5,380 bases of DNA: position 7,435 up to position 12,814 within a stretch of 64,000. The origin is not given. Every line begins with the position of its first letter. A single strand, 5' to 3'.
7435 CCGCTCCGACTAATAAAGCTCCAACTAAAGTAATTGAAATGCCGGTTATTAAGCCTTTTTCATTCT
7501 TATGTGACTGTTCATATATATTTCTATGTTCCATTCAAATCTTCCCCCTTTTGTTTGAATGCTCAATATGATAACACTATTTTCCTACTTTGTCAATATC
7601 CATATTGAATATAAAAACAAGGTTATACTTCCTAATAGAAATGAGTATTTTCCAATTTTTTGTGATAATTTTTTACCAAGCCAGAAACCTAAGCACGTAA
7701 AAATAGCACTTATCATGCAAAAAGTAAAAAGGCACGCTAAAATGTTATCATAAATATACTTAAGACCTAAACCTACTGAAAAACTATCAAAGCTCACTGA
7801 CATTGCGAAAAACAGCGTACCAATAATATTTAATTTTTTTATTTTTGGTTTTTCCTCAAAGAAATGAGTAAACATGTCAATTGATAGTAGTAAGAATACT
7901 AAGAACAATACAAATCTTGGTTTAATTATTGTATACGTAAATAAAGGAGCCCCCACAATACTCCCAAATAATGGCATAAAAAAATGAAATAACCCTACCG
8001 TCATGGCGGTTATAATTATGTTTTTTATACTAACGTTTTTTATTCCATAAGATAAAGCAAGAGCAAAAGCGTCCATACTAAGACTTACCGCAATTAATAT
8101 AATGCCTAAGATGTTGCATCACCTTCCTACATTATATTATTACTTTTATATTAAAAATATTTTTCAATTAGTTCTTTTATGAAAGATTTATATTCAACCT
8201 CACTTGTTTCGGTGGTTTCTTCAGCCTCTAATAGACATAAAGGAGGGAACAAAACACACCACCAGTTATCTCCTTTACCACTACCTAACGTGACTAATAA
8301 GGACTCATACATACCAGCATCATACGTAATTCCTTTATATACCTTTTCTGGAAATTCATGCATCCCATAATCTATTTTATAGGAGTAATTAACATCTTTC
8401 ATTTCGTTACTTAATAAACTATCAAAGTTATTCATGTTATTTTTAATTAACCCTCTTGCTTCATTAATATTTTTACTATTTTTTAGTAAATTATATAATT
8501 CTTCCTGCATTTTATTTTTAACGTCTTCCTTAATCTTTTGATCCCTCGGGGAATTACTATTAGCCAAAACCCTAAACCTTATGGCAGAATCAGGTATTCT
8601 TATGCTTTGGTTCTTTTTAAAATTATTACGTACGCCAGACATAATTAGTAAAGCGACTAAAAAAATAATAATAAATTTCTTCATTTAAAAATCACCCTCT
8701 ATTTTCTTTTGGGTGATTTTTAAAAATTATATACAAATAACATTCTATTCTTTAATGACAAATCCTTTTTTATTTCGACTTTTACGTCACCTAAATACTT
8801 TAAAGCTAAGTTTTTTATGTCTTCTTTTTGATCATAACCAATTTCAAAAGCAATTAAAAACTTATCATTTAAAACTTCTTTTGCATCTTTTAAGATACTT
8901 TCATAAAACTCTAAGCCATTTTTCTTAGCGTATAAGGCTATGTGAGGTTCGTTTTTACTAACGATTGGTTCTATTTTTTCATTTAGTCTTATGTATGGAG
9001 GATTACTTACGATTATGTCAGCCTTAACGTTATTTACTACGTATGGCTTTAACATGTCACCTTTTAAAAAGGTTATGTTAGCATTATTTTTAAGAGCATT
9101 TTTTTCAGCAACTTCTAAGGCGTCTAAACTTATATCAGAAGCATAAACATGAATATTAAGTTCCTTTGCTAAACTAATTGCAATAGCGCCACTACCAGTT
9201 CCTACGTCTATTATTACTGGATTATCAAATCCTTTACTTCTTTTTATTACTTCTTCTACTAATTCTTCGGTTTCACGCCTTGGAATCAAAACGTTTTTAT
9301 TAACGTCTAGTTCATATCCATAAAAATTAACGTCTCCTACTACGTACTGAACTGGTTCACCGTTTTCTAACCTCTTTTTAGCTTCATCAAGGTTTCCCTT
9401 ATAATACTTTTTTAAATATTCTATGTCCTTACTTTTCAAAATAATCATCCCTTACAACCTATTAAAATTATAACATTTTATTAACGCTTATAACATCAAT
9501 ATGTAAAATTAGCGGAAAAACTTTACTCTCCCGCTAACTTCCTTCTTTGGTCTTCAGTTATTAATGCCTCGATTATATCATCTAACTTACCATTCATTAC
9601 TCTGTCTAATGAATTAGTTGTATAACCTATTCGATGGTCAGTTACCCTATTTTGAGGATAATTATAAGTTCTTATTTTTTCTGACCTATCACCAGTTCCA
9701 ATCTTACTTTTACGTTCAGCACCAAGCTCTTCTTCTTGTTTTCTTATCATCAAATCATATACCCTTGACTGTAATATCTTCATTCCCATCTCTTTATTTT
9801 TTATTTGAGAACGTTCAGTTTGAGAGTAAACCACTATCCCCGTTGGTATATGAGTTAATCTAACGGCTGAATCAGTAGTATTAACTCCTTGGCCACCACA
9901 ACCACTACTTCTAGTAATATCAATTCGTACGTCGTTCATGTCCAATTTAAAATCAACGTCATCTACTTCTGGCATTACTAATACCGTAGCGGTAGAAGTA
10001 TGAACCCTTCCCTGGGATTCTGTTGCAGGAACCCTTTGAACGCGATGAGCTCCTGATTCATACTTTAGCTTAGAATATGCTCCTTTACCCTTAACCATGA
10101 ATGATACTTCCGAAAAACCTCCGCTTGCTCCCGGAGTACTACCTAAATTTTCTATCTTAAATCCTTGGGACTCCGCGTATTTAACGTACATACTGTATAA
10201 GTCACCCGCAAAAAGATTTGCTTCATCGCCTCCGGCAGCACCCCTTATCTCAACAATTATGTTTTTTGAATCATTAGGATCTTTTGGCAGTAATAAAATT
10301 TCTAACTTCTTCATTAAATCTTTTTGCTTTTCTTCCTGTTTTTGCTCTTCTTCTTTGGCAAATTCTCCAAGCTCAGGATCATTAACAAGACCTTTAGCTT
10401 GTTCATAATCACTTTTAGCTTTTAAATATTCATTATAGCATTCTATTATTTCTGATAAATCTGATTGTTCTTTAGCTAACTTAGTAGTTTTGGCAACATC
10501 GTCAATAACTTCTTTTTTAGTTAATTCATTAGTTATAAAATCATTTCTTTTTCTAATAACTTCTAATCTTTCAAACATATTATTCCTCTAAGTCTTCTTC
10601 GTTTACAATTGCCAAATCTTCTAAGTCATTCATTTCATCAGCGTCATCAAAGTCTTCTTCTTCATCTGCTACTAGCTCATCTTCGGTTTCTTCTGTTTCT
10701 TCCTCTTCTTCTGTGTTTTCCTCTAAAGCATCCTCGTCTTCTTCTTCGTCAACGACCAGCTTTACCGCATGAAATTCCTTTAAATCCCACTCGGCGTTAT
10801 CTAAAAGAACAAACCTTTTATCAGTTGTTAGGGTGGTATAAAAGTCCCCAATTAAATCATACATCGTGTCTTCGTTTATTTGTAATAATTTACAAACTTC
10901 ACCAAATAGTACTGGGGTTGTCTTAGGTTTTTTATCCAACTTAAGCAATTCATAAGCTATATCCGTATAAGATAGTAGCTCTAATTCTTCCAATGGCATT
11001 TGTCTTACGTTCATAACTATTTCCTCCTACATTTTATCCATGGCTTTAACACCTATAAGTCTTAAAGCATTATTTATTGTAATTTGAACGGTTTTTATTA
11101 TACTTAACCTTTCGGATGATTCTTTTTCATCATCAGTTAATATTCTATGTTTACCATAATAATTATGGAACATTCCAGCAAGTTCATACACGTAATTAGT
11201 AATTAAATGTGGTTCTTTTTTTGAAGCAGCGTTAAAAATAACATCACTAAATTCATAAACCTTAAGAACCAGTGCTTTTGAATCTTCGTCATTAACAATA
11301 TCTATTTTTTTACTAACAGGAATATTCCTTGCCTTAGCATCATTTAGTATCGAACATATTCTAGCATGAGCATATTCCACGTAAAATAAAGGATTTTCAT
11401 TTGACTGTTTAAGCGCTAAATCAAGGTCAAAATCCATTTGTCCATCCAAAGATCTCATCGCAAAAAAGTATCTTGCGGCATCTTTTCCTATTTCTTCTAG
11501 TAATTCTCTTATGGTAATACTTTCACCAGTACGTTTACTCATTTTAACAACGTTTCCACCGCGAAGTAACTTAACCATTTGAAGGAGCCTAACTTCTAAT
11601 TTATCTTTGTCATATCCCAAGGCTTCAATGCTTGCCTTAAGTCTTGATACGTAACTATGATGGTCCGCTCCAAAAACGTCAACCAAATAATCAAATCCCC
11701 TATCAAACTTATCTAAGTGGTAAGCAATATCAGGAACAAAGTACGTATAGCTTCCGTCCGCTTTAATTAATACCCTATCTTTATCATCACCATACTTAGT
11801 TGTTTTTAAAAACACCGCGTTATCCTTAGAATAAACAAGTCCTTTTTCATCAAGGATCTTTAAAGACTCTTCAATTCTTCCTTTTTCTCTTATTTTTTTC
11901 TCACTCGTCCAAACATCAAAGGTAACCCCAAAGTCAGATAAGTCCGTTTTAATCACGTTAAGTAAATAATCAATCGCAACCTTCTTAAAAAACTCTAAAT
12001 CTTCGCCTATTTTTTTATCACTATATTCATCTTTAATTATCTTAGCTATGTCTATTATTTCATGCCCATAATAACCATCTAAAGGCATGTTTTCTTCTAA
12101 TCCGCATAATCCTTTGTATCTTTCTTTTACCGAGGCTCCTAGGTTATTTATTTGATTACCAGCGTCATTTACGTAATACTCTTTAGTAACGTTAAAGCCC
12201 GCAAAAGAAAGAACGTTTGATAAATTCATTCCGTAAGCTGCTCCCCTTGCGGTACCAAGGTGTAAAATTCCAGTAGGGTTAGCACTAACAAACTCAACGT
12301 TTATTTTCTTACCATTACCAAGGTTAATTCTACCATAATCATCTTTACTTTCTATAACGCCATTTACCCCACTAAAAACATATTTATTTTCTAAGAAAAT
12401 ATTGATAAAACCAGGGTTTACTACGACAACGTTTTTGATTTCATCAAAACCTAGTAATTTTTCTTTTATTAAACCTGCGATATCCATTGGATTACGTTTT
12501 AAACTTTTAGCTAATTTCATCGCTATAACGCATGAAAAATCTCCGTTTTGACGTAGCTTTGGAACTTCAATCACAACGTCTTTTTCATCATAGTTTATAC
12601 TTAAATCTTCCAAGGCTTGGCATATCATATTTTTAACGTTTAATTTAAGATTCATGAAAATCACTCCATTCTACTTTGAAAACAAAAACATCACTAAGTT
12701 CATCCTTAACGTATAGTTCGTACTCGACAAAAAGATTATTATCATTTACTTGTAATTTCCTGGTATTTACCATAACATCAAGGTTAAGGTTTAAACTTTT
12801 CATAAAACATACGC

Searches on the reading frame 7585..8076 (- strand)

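Call 21: search_protein_families(library=ncbifam, proteins=[window:7585-8076:-], max_evalue=0.00001)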
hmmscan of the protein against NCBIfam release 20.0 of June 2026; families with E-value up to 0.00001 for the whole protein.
window:7585-8076:- (163 aa): 2 families
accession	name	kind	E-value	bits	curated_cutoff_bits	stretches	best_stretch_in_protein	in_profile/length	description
NF008546.0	PRK11469.1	equivalog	1.3e-07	31.5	214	1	1-161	15-182/188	manganese efflux pump MntP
TIGR02840.1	spore_YtaF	equivalog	2.9e-07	30.2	149.6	1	87-161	3-79/206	sporulation membrane protein YtaF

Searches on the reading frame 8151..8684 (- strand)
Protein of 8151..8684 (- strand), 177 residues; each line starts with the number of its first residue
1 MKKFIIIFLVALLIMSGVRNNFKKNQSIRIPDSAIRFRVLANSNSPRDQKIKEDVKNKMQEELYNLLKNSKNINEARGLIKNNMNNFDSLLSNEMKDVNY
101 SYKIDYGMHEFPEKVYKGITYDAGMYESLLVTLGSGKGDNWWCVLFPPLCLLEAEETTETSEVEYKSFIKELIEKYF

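Call 21: search_protein_families(library=ncbifam, proteins=[window:8151-8684:-], max_evalue=0.00001)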
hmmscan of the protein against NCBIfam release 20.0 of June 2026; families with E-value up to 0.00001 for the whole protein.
window:8151-8684:- (177 aa): 1 family
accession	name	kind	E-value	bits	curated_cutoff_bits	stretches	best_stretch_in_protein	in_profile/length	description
TIGR02837.1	spore_II_R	equivalog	1e-43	148.8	151.9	1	4-157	8-164/168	stage II sporulation protein R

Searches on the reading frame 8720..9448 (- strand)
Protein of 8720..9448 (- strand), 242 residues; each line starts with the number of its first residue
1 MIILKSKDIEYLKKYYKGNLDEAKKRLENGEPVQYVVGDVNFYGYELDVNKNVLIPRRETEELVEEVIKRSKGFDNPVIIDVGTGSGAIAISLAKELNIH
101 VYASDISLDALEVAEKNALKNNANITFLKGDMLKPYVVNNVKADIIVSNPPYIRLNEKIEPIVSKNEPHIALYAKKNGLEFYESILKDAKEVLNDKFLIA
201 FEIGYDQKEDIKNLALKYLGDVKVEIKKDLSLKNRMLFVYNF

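Call 21: search_protein_families(library=ncbifam, proteins=[window:8720-9448:-], max_evalue=0.00001)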
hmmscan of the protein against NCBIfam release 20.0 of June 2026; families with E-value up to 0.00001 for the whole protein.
window:8720-9448:- (242 aa): 25 families
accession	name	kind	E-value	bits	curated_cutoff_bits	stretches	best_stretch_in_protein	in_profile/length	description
TIGR03534.1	RF_mod_PrmC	equivalog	2.8e-71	239.9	199.1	1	12-237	25-252/253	peptide chain release factor N(5)-glutamine methyltransferase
TIGR00536.1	hemK_fam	subfamily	7.8e-60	202.4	115.5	1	12-237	50-278/286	HemK family protein methyltransferase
NF002421.0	PRK01544.1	equivalog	9.7e-39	133.4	567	2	71-238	134-303/524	bifunctional peptide chain release factor N(5)-glutamine methyltransferase PrmC/tRNA (guanosine(46)-N7)-methyltransferase TrmB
TIGR03533.1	L3_gln_methyl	equivalog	2.1e-35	122.5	229.7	1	21-209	66-257/284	50S ribosomal protein L3 N(5)-glutamine methyltransferase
TIGR03704.1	PrmC_rel_meth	equivalog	1.2e-22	80.6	248.8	1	23-213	33-226/251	putative protein N(5)-glutamine methyltransferase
NF011529.0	PRK14968.1-3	equivalog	1.2e-18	67.2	162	1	42-199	5-152/198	putative methyltransferase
TIGR00537.1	hemK_rel_arch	hypoth_equivalog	1.5e-13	50.9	87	1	71-194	18-131/179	HemK2/MTQ2 family protein methyltransferase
NF011527.0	PRK14968.1-1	equivalog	3.7e-12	46.4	242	1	48-195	9-143/192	putative methyltransferase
NF011530.0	PRK14968.1-4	equivalog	9.8e-10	38.1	243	1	51-159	17-118/202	putative methyltransferase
NF011528.0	PRK14968.1-2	equivalog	2.6e-09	36.9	171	1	40-160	7-125/205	putative methyltransferase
NF047853.1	tRm6a37MtseTrmN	equivalog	4e-09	36.6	350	1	79-218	47-183/244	tRNA(1)(Val) (adenine(37)-N(6))-methyltransferase TrmN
NF001784.0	PRK00517.2-1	equivalog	2.6e-08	33.7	244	1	62-159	141-241/290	50S ribosomal protein L11 methyltransferase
TIGR01934.1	MenG_MenH_UbiE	subfamily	7.8e-08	31.9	158.35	1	66-133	30-98/223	ubiquinone/menaquinone biosynthesis methyltransferase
TIGR00479.1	rumA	equivalog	2e-07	30.2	183.55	1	30-154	251-375/432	23S rRNA (uracil(1939)-C(5))-methyltransferase RlmD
TIGR02072.1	BioC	equivalog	2.6e-07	30.7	184.95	1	61-149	21-104/244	malonyl-ACP O-methyltransferase BioC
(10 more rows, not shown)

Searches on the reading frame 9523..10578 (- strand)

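Call 21: search_protein_families(library=ncbifam, proteins=[window:9523-10578:-], max_evalue=0.00001)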
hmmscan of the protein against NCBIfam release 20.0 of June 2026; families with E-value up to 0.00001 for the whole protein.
window:9523-10578:- (351 aa): 5 families
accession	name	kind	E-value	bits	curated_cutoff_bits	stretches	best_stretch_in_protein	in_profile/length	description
NF001859.2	PRK00591.1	equivalog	8.2e-149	495.4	400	1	5-348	1-347/347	peptide chain release factor 1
TIGR00019.1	prfA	equivalog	4.7e-147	489.6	423.25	1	2-349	7-356/361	peptide chain release factor 1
TIGR00020.2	prfB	exception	4.8e-84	282.4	370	1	8-340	20-352/353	peptide chain release factor 2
TIGR03072.1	release_prfH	equivalog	2.2e-23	82.8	166.65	1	109-307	3-197/200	peptide chain release factor H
NF006718.0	PRK09256.1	equivalog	3.8e-08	33.1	100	0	210-242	10-42/140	alternative ribosome rescue aminoacyl-tRNA hydrolase ArfB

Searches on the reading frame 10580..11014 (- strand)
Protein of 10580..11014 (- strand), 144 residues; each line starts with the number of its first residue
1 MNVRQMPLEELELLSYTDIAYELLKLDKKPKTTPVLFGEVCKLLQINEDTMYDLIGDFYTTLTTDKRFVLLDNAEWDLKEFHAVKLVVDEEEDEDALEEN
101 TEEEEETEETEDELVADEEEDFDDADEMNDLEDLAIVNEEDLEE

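Call 22: search_protein_families(library=ncbifam, proteins=[window:10580-11014:-], max_evalue=0.00001)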
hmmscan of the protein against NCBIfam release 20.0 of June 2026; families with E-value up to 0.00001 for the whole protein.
window:10580-11014:- (144 aa): 2 families
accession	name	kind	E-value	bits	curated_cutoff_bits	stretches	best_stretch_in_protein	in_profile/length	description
TIGR04567.1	RNAP_delt_lowGC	equivalog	6.6e-17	61.5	42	1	14-90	3-79/83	DNA-directed RNA polymerase subunit delta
NF045964.1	RNAP_delt_plasma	equivalog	1.7e-09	37.6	72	1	16-80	3-77/77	DNA-directed RNA polymerase subunit delta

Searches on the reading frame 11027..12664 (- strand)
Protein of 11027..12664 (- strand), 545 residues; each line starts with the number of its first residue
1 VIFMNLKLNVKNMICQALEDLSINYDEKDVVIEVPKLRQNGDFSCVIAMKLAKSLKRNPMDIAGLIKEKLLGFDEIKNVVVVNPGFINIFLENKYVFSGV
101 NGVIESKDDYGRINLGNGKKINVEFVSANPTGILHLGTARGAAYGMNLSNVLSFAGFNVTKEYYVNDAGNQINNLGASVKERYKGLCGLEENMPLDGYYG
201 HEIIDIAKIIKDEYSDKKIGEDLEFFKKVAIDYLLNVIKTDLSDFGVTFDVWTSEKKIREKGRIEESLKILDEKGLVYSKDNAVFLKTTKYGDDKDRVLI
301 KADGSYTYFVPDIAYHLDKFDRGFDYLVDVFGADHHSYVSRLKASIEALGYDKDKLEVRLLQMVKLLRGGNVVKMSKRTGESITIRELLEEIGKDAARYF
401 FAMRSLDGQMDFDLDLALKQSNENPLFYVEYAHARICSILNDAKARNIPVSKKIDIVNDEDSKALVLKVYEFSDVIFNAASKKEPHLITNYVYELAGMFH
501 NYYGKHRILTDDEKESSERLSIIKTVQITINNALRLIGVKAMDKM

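Call 22: search_protein_families(library=ncbifam, proteins=[window:11027-12664:-], max_evalue=0.00001)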
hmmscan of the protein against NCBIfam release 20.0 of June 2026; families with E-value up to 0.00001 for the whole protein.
window:11027-12664:- (545 aa): 4 families
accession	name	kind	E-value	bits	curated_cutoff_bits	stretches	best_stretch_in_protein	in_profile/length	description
TIGR00456.1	argS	equivalog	5.8e-133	444.2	261.65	1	9-545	4-569/569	arginine--tRNA ligase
NF002446.0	PRK01611.3-3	equivalog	3.1e-55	187.6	399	3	388-545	480-636/636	arginine--tRNA ligase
NF002447.0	PRK01611.3-4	equivalog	4.7e-55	187.2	460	2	4-322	3-324/613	arginine--tRNA ligase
NF045898.1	ArgS_rel_codon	equivalog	4.7e-30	105.2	340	2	5-122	5-123/327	ArgS-related anticodon-binding protein NrtL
